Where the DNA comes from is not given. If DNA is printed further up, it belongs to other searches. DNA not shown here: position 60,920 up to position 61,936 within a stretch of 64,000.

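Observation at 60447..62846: Candidate undescribed module: array of paralogous small 4-TM proteins (two intact, one truncated) flanking a 239-aa soluble R-x6-H protein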

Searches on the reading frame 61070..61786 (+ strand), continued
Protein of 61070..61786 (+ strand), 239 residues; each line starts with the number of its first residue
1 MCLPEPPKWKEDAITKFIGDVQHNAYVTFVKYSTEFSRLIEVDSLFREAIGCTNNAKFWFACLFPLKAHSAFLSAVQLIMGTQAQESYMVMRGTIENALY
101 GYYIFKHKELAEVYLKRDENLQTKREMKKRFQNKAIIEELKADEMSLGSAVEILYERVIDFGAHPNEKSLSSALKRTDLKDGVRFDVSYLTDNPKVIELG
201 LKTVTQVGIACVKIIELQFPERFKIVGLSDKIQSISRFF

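Call 80: get_annotated_region(hit=H3, flank=6000)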
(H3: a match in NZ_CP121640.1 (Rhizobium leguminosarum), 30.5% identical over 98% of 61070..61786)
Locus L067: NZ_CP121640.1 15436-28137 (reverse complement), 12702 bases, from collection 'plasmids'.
description: Rhizobium leguminosarum strain CC283b plasmid pCC283b_5, complete sequence
organism: Rhizobium leguminosarum (NCBI taxid 384)
taxonomy: Bacteria; Pseudomonadota; Alphaproteobacteria; Hyphomicrobiales; Rhizobiaceae; Rhizobium; Rhizobium leguminosarum
host: -; source: Trifolium ambiguum,cell culture; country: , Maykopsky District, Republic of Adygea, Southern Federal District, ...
typing (MOB-suite, as given by PLSDB): conjugative; replicon rep_cluster_590; relaxase MOBQ; mating-pair formation MPF_T
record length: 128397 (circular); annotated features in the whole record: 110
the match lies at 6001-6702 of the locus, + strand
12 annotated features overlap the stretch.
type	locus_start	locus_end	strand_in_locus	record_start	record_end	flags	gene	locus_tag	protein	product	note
CDS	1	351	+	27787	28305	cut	-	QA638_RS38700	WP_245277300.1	hypothetical protein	-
CDS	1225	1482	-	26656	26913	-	-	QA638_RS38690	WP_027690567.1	helix-turn-helix transcriptional regulator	-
CDS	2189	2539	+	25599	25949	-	-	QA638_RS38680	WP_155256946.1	thioredoxin family protein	-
CDS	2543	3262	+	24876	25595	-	-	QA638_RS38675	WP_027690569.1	cytochrome c biogenesis protein CcdA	GO:0017004 - cytochrome complex assembly [Evidence IEA]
CDS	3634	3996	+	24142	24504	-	-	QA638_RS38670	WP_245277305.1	hypothetical protein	-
CDS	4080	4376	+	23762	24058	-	-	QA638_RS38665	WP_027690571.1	hypothetical protein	-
CDS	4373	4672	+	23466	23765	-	-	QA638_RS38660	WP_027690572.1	hypothetical protein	-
CDS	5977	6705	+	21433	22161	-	-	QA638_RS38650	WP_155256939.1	hypothetical protein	-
CDS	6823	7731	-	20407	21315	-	-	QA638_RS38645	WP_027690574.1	hypothetical protein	-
CDS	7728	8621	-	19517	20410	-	-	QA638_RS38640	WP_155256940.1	HNH endonuclease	-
CDS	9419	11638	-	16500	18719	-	-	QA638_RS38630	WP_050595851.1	CHAT domain-containing protein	-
CDS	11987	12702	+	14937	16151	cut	-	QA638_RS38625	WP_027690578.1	ATP-binding protein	-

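Call 94: search_protein_families(library=pfam, alignment_id=A4, max_evalue=0.0001)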
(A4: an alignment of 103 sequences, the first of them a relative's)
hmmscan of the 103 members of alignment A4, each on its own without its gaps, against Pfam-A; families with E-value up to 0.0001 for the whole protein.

A. member 1, L004:4699-5355:+ (219 aa): 0 families

B. families by the number of members that match (of 103 scanned): 46 families (the first 25 are shown)
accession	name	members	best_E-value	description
PF02586.19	SRAP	4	1.1e-53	SOS response associated peptidase (SRAP)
PF06891.17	P2_Phage_GpR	2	6.6e-49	P2 phage tail completion protein R (GpR)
PF05069.18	Phage_tail_S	2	6.9e-35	Phage virion morphogenesis family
PF18715.7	Phage_spike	2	3e-28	Phage spike trimer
PF04717.18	Phage_base_V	2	8.2e-18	Type VI secretion system/phage-baseplate injector OB domain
PF00589.27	Phage_integrase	2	8.7e-17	Phage integrase family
PF18602.6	Rap1a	2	2.9e-15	Rap1a immunity proteins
PF18946.5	Apex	2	1.2e-08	GpV Apex motif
PF05943.17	VipB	1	3.7e-127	EvpB/VC_A0108, tail sheath N-terminal domain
PF07105.16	DUF1367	1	4.8e-90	Protein of unknown function (DUF1367)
PF00580.27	UvrD-helicase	1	6.4e-70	UvrD/REP helicase N-terminal domain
PF13361.12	UvrD_C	1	2.5e-52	UvrD-like helicase C-terminal domain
PF05591.17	T6SS_VipA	1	2.8e-52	Type VI secretion system, VipA, VC_A0107 or Hcp2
PF12571.13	Phage_tail_fib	1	1.2e-44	Phage tail-collar fibre protein, N-terminal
PF14022.11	DUF4238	1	7.1e-40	Protein of unknown function (DUF4238)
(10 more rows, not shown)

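Call 95: search_protein_families(library=padloc, alignment_id=A4, max_evalue=0.00001)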
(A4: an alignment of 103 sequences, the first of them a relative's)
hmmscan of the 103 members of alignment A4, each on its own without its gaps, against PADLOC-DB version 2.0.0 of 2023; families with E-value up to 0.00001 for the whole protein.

A. member 1, L004:4699-5355:+ (219 aa): 0 families

B. families by the number of members that match (of 103 scanned): 76 families (the first 25 are shown)
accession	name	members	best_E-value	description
PDLC04891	PDC-S06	1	0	-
PDLC04968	PDC-S25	1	1.8e-179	-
PDLC04893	PDC-S06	1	2e-141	-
PDLC00114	GajB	1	2e-94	UrvD helicase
PDLC04888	PDC-S06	1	1.4e-90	-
PDLC03802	RTasHel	1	2.8e-84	DRT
PDLC04892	PDC-S06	1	4e-76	-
PDLC00132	GajB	1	3.4e-71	UrvD helicase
PDLC00103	GajB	1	3.7e-57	UrvD helicase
PDLC00117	GajB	1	4.5e-56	UrvD helicase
PDLC04967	PDC-S25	1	1.9e-47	-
PDLC00107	GajB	1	8.9e-47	UrvD helicase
PDLC00127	GajB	1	4e-44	UrvD helicase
PDLC00130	GajB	1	7.3e-43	UrvD helicase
PDLC00123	GajB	1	1.6e-39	UrvD helicase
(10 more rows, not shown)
